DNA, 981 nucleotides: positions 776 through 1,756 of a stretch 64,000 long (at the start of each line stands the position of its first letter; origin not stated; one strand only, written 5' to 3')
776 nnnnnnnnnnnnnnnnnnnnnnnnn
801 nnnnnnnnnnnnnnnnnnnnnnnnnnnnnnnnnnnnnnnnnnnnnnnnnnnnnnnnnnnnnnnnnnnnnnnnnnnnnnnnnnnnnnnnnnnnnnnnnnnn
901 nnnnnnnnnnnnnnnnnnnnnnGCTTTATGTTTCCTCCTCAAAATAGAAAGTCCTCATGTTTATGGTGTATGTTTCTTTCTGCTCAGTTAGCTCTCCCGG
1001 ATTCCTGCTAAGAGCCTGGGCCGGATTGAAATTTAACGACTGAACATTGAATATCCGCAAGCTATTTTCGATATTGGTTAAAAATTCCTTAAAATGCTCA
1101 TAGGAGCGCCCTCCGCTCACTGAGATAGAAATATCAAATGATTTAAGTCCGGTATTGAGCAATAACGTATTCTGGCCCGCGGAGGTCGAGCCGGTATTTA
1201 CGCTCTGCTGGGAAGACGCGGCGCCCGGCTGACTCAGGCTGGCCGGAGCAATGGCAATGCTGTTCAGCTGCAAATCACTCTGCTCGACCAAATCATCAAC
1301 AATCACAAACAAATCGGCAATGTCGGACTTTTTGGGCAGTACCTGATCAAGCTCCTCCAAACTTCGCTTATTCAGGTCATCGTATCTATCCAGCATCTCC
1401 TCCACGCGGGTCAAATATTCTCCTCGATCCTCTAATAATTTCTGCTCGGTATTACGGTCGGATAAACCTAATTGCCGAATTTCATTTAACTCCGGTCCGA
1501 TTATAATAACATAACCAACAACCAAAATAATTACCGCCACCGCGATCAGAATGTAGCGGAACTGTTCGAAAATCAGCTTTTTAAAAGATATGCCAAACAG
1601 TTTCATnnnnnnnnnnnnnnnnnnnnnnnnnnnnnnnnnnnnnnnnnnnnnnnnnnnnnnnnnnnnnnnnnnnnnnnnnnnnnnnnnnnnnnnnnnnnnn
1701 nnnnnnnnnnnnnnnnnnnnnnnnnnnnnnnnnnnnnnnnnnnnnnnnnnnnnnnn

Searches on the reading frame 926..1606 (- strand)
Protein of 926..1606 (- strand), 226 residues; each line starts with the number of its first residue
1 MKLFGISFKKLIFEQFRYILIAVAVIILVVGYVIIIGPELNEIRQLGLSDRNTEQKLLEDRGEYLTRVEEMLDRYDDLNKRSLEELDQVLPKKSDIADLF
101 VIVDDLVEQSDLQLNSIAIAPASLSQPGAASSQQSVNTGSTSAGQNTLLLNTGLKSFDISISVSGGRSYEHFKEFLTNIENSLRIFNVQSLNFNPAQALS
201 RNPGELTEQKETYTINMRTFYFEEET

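Call 7: search_protein_families(library=pfam, proteins=[window:926-1606:-], max_evalue=0.01)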
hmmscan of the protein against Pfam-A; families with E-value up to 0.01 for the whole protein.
window:926-1606:- (226 aa): 2 families
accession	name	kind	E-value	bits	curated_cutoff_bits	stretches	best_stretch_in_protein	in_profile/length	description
PF04350.18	PilO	-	3.5e-06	27.7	22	0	63-122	20-78/145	Pilus assembly protein, PilO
PF11297.13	DUF3098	-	0.0077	16.2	25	0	13-41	2-30/67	Protein of unknown function (DUF3098)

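Call 22: find_encoding_contigs(protein=window:926-1606:-, flank=10000, max_places=2)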
Protein window:926-1606:- (226 aa): 3 contigs read that carry it; 2 places shown.
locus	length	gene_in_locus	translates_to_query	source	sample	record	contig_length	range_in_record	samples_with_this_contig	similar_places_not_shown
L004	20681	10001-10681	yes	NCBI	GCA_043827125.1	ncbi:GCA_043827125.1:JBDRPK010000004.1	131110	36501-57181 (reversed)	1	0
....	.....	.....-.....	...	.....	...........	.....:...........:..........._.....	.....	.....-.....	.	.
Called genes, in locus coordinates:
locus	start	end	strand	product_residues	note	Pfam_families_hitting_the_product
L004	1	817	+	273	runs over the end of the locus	-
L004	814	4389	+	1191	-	PF25293:Beta-prop_EMC1_N (faint), PF13360:PQQ_2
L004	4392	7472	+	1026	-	-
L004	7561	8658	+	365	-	PF11104:PilM_2, PF06723:MreB_Mbl (faint), PF00022:Actin (faint), PF14450:FtsA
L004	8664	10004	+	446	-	-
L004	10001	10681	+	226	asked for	PF04350:PilO (faint)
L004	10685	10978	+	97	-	-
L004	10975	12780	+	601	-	PF05157:MshEN, PF00437:T2SSE, PF20720:nSTAND3 (faint)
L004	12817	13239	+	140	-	PF00072:Response_reg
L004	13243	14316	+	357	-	PF00437:T2SSE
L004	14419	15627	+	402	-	PF28597:T2SSF_N, PF00482:T2SSF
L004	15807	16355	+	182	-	PF07963:N_methyl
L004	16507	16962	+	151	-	PF01797:Y1_Tnp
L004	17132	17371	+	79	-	-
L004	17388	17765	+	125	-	PF06210:DUF1003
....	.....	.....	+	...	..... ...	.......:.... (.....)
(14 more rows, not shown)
